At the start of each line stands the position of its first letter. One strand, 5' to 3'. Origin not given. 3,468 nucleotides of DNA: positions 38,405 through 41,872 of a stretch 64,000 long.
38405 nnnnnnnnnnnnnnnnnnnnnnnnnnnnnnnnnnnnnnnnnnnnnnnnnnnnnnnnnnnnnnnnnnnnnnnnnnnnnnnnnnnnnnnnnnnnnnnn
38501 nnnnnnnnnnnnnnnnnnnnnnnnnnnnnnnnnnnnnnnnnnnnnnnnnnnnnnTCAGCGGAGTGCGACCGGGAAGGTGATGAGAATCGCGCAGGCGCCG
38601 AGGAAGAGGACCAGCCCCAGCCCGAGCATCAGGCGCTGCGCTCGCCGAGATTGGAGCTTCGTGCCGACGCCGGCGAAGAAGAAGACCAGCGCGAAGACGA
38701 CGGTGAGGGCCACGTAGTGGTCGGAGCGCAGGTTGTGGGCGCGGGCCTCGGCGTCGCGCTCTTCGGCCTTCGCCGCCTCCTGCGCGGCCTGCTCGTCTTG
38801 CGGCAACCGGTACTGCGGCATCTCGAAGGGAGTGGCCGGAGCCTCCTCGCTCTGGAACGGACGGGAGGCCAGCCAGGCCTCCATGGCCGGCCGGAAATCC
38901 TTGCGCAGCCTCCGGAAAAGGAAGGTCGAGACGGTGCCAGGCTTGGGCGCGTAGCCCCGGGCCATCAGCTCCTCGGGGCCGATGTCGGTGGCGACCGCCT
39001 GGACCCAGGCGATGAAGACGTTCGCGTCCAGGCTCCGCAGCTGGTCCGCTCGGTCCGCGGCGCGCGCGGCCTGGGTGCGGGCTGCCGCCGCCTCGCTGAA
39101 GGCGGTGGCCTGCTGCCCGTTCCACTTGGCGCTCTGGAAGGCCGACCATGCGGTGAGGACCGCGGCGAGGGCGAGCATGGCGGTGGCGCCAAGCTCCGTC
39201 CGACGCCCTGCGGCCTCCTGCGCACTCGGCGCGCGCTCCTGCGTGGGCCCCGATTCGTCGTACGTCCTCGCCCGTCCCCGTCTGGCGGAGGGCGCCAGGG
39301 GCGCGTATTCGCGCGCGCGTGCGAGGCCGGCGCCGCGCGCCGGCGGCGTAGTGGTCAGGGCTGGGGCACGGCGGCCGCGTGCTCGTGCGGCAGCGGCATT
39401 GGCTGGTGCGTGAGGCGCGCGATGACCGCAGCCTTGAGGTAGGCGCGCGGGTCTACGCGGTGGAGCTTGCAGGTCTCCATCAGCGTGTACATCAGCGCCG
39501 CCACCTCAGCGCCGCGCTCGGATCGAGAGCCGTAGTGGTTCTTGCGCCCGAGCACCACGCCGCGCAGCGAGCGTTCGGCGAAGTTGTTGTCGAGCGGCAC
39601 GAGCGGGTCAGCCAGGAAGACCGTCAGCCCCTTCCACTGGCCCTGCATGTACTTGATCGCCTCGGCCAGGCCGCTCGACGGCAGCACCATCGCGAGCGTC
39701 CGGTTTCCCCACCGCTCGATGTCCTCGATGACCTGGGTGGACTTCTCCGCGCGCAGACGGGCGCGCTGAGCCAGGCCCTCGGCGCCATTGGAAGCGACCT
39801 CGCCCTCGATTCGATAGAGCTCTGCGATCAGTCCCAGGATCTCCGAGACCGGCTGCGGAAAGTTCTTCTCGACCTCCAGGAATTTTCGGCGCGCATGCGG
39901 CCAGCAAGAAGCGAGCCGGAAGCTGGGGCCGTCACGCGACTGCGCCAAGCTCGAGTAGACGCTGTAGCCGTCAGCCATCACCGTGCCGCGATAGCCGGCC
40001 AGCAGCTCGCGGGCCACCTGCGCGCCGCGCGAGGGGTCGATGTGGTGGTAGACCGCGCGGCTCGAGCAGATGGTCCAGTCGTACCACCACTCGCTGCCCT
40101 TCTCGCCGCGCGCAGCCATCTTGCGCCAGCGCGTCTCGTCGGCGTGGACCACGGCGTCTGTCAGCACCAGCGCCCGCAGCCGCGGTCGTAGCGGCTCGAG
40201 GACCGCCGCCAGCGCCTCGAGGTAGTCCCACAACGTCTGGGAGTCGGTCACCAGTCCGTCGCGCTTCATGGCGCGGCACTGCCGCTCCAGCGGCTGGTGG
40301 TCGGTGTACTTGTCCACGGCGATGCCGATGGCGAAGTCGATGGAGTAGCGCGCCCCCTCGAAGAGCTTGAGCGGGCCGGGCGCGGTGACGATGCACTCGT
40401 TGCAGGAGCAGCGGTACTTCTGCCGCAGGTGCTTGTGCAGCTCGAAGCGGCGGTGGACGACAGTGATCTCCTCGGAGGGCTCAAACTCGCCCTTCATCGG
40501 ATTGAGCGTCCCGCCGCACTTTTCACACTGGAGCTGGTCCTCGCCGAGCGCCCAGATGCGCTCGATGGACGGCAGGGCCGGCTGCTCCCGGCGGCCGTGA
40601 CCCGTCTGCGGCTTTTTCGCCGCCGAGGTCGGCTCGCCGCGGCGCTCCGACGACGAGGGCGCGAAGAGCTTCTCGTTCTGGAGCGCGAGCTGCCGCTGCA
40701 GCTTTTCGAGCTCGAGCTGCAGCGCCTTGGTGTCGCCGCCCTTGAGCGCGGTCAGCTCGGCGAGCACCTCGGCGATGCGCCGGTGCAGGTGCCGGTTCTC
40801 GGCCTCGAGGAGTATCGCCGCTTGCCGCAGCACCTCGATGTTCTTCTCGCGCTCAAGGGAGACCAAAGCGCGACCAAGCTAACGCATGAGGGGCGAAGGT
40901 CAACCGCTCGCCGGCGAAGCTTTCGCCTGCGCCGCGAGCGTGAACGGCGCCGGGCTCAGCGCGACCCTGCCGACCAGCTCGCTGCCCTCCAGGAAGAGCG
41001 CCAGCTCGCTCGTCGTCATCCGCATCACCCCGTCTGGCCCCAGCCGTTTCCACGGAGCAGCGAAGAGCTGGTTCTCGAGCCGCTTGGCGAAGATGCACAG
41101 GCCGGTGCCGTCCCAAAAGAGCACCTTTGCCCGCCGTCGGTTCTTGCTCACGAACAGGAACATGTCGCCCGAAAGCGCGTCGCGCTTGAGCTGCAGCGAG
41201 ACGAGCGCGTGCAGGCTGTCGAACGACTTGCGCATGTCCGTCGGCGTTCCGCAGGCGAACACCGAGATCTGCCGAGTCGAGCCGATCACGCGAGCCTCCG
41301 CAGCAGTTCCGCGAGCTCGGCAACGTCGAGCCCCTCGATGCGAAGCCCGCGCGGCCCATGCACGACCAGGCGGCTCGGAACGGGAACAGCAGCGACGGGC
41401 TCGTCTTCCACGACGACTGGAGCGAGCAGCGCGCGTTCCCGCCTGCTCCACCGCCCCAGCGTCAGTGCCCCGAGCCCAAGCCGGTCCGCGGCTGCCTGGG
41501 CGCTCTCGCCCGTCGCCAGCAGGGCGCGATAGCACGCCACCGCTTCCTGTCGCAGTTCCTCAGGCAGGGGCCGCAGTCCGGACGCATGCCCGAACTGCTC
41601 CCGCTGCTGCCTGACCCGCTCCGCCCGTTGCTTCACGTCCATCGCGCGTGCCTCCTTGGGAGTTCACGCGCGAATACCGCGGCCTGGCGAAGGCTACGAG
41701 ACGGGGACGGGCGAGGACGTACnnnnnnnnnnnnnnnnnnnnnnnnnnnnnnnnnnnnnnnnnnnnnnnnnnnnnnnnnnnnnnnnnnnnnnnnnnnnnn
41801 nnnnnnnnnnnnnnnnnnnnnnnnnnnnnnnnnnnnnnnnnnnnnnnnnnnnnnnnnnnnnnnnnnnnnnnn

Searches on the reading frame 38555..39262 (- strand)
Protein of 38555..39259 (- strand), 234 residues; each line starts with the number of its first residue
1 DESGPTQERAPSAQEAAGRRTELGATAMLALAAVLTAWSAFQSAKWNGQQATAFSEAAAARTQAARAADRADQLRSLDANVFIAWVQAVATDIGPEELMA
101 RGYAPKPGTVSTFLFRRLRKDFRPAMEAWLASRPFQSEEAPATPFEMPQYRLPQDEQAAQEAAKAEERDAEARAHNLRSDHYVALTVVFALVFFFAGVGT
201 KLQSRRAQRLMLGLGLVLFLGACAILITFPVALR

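Call 7: search_protein_families(library=pfam, proteins=[window:38555-39259:-], max_evalue=0.01)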
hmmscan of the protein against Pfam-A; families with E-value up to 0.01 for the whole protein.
window:38555-39259:- (234 aa): 0 families

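Call 22: find_homologous_proteins(query=window:38558-39262:-)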
Query seq(235 aa) (235 aa): 88 proteins with E <= 0.001 among 8000 candidates.
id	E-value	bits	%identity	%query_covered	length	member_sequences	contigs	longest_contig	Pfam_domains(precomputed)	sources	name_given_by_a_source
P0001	3.1e-126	437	100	88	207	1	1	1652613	-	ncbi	ncbi:MAG: hypothetical protein QM765_47730 [Myxococcales bacterium]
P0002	2.3e-80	287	61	100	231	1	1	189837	-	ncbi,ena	-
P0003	7.4e-67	243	54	93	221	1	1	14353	-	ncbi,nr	ncbi:MAG: hypothetical protein HY901_28040 [Deltaproteobacteria bacterium]|nr:hypothetical protein [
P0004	1.1e-63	233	56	91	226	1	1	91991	-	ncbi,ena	-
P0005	6.6e-63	230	56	90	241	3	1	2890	-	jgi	-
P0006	5.7e-62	227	54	91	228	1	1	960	-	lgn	-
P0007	8.0e-62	227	53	92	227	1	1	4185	-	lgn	-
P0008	7.7e-61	224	53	93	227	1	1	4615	-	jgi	jgi:hypothetical protein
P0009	1.2e-60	223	53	91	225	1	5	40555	-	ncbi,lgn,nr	ncbi:MAG TPA: hypothetical protein VLB29_08120 [Nocardioidaceae bacterium]|nr:hypothetical protein [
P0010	7.9e-60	220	54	91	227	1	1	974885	-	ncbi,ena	-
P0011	1.4e-58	216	52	92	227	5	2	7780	-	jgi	jgi:hypothetical protein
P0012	4.5e-58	215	50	91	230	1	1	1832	-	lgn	-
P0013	5.5e-58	214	49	94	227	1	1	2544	-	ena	-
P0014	2.4e-57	212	50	94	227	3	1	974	-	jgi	jgi:hypothetical protein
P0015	6.8e-57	211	51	92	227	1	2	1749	-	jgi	jgi:hypothetical protein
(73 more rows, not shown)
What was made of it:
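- The source is a metagenome-assembled genome (call 22).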

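Call 23: find_encoding_contigs(protein=P0002, flank=10000, max_places=3)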
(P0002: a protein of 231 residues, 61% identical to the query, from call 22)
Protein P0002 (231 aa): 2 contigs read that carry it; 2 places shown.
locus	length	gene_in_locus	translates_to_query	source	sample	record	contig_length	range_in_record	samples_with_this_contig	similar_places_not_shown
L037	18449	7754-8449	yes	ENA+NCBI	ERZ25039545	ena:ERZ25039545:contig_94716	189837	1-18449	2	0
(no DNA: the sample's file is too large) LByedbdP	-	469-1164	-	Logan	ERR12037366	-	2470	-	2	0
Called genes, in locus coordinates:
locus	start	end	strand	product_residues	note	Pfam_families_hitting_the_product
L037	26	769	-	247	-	-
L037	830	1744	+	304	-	PF01734:Patatin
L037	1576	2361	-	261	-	-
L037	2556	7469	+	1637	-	PF13191:AAA_16, PF01590:GAF, PF13185:GAF_2, PF00989:PAS, PF08448:PAS_4, PF08447:PAS_3, PF13426:PAS_9, PF00512:HisKA, +2 more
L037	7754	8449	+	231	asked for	-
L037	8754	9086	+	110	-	-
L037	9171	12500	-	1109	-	-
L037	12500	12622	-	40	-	-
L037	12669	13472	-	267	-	-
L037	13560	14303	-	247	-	-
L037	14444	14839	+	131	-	PF04304:DUF454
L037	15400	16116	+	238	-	-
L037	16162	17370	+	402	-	-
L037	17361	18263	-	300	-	PF00126:HTH_1, PF03466:LysR_substrate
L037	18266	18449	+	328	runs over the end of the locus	PF00753:Lactamase_B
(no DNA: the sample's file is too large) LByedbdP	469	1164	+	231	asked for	-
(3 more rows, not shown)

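Call 24: find_encoding_contigs(protein=P0001, flank=10000, max_places=3)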
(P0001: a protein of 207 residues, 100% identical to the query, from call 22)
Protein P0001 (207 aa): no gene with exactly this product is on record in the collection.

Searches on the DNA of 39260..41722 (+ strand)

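Call 13: search_dna_similar(query=window:39260-41722:+, collection=plasmids, mode=distant, max_rows=15)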
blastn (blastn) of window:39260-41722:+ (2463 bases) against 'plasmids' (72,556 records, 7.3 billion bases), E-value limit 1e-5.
Records with a match: 21; places in all: 29; records where one place covers at least 80% of the query: 0.
Best place of each record, by identity: 80-90% 2; 60-80% 19.
By first word of the organism name: Roseomonas 5; Methylobacterium 4; Burkholderia 3; Azospirillum 2; Porphyrobacter 1; Ralstonia 1; uncultured 1; Acuticoccus 1; Paracoccus 1; Thauera 1; and 1 more.
By predicted mobility (MOB-suite, as given by PLSDB): non-mobilizable 9; mobilizable 6; conjugative 6.
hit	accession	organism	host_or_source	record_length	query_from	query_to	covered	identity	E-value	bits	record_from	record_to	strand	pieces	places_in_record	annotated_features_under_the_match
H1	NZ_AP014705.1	Methylobacterium aquaticum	-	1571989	178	1982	13%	70.7%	2e-13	150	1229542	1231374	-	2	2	none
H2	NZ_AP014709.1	Methylobacterium aquaticum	-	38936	214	1982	12%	72.2%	6e-14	152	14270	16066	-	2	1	IS66 family transposase | tnpB: IS66 family insertion sequence element accessory protein TnpB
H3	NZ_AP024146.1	Methylobacterium indicum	-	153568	214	1982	12%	72.2%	6e-14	152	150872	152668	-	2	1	IS66 family transposase | tnpB: IS66 family insertion sequence element accessory protein TnpB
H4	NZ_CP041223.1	Porphyrobacter sp. YT40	Single strain,Coastal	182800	188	1868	9%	75.9%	1e-10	152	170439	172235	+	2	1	IS66 family transposase | tnpB: IS66 family insertion sequence element accessory protein TnpB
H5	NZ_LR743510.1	Methylobacterium bullatum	-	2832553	178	411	10%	68.8%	5e-15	92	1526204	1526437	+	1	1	none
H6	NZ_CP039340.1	Ralstonia pseudosolanacearum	-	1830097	178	403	9%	66.4%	2e-7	66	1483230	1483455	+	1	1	none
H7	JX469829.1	uncultured bacterium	-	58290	1815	1979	7%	71.5%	9e-12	81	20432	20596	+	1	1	transposase helper protein for IS66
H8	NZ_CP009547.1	Burkholderia sp. 2002721687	water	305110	177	330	6%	71.2%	1e-9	74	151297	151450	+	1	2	IS66 family transposase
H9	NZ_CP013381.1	Burkholderia humptydooensis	water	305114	177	330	6%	71.2%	1e-9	74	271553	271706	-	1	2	IS66 family transposase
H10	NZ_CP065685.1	Burkholderia humptydooensis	-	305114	177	330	6%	71.2%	1e-9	74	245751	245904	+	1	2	IS66 family transposase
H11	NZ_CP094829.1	Acuticoccus sp. I52.16.1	pure culture,seawater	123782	176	334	6%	68.6%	3e-6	63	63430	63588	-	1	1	IS66 family transposase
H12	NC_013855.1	Azospirillum sp. B510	-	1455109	190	334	6%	70.1%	3e-6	63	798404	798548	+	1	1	record has no annotation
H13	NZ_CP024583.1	Roseomonas sp. FDAARGOS_362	Homo sapiens,peripheral Blood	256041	122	261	6%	70.4%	9e-6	61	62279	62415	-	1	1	IS66 family transposase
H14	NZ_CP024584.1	Roseomonas sp. FDAARGOS_362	Homo sapiens,peripheral Blood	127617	122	261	6%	70.4%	9e-6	61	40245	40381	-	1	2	IS66 family transposase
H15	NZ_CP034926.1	Roseomonas mucosa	Homo sapiens,tissue sample,Clinical, ...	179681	122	261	6%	70.4%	9e-6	61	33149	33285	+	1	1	IS66 family transposase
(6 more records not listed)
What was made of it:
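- Closest known: IS66 family insertion sequences. Different: There are only patchy 70-76% DNA matches to plasmid-borne IS66 members (call 13).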

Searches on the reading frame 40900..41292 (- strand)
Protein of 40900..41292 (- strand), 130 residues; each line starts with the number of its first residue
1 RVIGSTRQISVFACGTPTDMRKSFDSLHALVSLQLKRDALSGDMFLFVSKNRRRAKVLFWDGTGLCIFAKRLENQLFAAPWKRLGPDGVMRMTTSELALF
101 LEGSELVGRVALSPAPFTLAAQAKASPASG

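Call 7: search_protein_families(library=pfam, proteins=[window:40900-41292:-], max_evalue=0.01)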
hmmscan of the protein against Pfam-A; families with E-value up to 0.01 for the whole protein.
window:40900-41292:- (130 aa): 1 family
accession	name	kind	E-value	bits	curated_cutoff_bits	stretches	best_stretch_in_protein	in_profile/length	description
PF05717.18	TnpB_IS66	-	7.2e-27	93.7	26.6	1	11-106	3-96/101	IS66 Orf2 like protein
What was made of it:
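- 40900..41292 (-): tnpB of copy 1 (130 aa, GTG start). The copy 2 equivalent is 44303-44695. PF05717, E=7e-27: call 7.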

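Call 69: search_protein_families(library=ncbifam, proteins=[window:40900-41292:-], max_evalue=0.001)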
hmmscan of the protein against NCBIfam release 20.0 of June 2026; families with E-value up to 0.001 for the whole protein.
window:40900-41292:- (130 aa): 1 family
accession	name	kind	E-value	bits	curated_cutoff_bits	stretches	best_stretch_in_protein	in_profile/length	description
NF033819.0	IS66_TnpB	equivalog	4.3e-26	90.7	50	1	11-103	1-90/90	IS66 family insertion sequence element accessory protein TnpB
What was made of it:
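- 40900..41292 (-): NF033819, 90.7 bits against a cut-off of 50: call 69.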

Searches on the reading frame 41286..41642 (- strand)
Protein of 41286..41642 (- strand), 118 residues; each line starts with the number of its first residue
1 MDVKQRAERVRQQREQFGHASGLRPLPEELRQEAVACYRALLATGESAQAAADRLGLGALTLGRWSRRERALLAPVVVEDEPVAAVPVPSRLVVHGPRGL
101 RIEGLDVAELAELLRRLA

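Call 7: search_protein_families(library=pfam, proteins=[window:41286-41642:-], max_evalue=0.01)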
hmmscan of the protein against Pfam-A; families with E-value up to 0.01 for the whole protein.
window:41286-41642:- (118 aa): 1 family
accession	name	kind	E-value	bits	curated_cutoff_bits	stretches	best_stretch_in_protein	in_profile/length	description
PF13384.12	HTH_23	-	0.008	16.4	24.6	0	28-68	4-40/50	Homeodomain-like domain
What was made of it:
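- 41286..41642 (-): tnpA of copy 1 (118 aa). The copy 2 equivalent is 44689-45045. Only a weak HTH_23 hit (E=0.008), below cut-off: call 7.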

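Call 26: list_cluster_members(proteins=[P0089, window:41286-41642:-, P0001])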
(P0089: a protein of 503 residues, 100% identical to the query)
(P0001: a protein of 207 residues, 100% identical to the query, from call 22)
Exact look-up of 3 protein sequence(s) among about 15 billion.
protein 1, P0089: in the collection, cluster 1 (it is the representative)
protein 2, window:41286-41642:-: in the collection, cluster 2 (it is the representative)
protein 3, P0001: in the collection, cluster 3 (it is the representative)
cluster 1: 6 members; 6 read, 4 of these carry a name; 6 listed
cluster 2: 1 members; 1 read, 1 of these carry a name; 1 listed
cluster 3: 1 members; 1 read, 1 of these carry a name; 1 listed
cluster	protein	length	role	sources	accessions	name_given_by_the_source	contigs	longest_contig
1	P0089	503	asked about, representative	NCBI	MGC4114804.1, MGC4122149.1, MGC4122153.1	MAG: IS66 family transposase [Myxococcales bacterium]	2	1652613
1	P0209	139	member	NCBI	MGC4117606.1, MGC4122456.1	MAG: transposase [Myxococcales bacterium]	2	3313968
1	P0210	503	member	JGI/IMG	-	transposase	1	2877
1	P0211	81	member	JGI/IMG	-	hypothetical protein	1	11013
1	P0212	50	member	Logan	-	-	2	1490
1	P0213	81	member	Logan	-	-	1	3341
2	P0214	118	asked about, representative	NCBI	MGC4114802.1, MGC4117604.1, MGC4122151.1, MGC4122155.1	MAG: hypothetical protein QM765_49325 [Myxococcales bacterium]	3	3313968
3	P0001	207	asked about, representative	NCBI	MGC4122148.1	MAG: hypothetical protein QM765_47730 [Myxococcales bacterium]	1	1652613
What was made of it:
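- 41286..41642 (-): The identical protein has 4 accessions in the MAG: call 26.
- Further identical copies exist in the same MAG: call 26. Copies encoding identical proteins exist on other contigs and could equally be the donors (call 26).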

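Call 69: search_protein_families(library=ncbifam, proteins=[window:41286-41642:-], max_evalue=0.001)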
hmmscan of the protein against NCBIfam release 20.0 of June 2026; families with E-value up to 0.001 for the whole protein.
window:41286-41642:- (118 aa): 0 families
